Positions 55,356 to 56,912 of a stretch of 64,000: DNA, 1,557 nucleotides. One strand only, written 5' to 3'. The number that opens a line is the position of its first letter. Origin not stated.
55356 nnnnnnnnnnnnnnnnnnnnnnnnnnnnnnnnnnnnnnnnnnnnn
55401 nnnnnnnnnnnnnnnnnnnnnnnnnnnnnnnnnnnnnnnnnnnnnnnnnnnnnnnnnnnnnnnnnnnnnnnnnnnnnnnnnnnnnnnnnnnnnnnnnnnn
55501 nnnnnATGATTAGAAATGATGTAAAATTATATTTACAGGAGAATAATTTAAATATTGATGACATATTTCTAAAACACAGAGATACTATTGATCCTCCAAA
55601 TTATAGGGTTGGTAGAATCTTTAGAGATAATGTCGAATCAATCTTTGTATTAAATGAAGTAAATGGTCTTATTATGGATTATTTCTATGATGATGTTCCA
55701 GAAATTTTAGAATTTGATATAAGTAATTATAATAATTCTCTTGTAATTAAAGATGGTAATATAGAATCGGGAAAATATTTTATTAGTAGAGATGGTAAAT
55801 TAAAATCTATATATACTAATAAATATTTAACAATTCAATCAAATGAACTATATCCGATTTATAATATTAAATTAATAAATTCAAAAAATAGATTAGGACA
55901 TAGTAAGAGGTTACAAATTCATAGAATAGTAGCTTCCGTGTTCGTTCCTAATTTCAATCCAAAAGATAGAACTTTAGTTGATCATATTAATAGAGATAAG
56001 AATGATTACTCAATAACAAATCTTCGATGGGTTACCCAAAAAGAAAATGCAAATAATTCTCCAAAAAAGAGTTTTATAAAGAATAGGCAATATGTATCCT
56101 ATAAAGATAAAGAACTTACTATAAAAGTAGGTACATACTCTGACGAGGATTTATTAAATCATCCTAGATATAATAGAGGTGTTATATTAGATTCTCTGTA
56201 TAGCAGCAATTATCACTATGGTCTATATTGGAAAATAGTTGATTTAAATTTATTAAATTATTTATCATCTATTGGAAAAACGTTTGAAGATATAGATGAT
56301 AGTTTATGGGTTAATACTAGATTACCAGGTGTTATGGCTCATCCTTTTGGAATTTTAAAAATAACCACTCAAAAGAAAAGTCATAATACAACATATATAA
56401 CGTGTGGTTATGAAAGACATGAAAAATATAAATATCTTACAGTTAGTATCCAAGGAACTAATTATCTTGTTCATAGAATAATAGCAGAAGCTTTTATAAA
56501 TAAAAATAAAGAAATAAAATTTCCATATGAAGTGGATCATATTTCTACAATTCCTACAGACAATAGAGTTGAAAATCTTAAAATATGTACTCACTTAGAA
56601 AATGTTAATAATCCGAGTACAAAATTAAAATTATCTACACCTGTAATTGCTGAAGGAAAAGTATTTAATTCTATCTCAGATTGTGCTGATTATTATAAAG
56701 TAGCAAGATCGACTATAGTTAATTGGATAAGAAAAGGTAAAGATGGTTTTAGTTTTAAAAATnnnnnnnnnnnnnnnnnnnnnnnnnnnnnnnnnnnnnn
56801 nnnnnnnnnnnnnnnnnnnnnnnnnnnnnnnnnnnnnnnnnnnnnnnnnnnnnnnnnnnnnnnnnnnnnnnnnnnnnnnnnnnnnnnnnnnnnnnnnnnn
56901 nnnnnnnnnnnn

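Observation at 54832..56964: The two introns are homologs; intron 2 is intron 1 plus an HNH homing endonuclease ORF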

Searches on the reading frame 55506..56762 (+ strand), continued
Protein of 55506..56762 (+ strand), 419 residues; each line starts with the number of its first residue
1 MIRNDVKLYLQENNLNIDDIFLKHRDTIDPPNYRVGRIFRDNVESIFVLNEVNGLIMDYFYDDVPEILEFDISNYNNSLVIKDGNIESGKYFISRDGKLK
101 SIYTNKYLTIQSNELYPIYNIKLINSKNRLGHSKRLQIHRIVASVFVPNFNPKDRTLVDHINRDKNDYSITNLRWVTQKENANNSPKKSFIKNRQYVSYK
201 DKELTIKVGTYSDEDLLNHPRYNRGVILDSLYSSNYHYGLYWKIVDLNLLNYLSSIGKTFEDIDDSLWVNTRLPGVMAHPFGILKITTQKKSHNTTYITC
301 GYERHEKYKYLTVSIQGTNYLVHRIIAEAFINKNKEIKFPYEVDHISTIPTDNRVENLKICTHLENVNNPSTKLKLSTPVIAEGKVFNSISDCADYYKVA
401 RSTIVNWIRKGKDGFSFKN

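Call 94: find_encoding_contigs(protein=P0020, flank=3000, max_places=1)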
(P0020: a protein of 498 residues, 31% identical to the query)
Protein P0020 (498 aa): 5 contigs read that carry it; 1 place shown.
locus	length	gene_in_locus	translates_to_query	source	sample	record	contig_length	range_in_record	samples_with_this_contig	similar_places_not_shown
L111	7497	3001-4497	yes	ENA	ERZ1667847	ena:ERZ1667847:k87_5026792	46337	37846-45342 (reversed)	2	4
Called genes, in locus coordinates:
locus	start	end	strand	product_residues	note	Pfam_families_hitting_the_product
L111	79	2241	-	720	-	-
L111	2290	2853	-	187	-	-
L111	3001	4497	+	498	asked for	PF13392:HNH_3 (faint)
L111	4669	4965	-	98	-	-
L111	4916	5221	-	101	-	-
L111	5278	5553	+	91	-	-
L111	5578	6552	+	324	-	-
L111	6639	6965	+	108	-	-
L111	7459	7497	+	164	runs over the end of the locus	-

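Call 96: search_protein_representatives(protein=window:55506-56762:+)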
Query: 419 residues. Proteins with E-value up to 0.001 (for the whole library): 21209; up to 1e-10: 887; up to 1e-30: 35. The best 150 are listed.
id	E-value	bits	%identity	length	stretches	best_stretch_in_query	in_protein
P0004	2.5e-190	649.0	73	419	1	1-419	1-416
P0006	2.6e-90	319.6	47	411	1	1-417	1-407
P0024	1.1e-83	297.8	47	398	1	18-412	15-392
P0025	3.1e-80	286.4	42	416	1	17-419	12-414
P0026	6.7e-78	278.7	42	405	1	15-409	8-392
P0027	1.1e-69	251.7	49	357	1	12-378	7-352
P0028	1.9e-66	241.0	41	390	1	16-411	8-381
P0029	8.4e-66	238.9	45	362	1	1-377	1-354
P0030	5.0e-63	229.7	44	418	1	1-407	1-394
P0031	2.5e-61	224.1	38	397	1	1-418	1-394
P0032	1.8e-60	221.3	51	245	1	1-243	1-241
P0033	2.4e-59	217.6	43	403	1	1-409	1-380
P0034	7.1e-58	212.7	39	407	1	1-417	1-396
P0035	2.9e-57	210.7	40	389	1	15-411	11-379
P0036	2.2e-56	207.8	41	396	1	17-408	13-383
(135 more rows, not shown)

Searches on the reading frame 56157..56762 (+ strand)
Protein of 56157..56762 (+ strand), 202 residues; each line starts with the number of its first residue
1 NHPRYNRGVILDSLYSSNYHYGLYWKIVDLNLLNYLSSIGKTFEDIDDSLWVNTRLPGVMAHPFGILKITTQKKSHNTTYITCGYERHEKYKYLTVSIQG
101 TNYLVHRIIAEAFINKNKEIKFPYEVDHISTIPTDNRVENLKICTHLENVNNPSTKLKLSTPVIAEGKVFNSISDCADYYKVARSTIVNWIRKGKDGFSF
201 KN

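Call 40: search_protein_families(library=pfam, proteins=[window:56157-56762:+], max_evalue=1)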
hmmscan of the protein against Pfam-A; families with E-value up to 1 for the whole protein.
seq(202 aa): 6 families
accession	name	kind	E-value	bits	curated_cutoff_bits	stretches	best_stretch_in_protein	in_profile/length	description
PF13392.12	HNH_3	-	1.5e-08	34.6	24.8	1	103-150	1-45/46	HNH endonuclease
PF04936.17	DUF658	-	0.0047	17.1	24.4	1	165-197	9-41/186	Protein of unknown function (DUF658)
PF12728.13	HTH_17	-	0.011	16.4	27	1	173-195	4-26/51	Helix-turn-helix domain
PF25603.1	SPT23_MGA2_DBD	-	0.043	14.2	27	1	128-177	5-55/189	SPT23/MGA2 DNA-binding domain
PF22358.2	MfA4_C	-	0.058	13.6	27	1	74-169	13-108/137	Minor fimbrium tip subunit MfA4, C-terminal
PF02172.21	KIX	-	0.08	13.7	27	0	166-187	51-72/81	KIX domain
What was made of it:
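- On I-HmuI-like HNH homing endonuclease: Weak Pfam HTH_17 hit (call 40).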
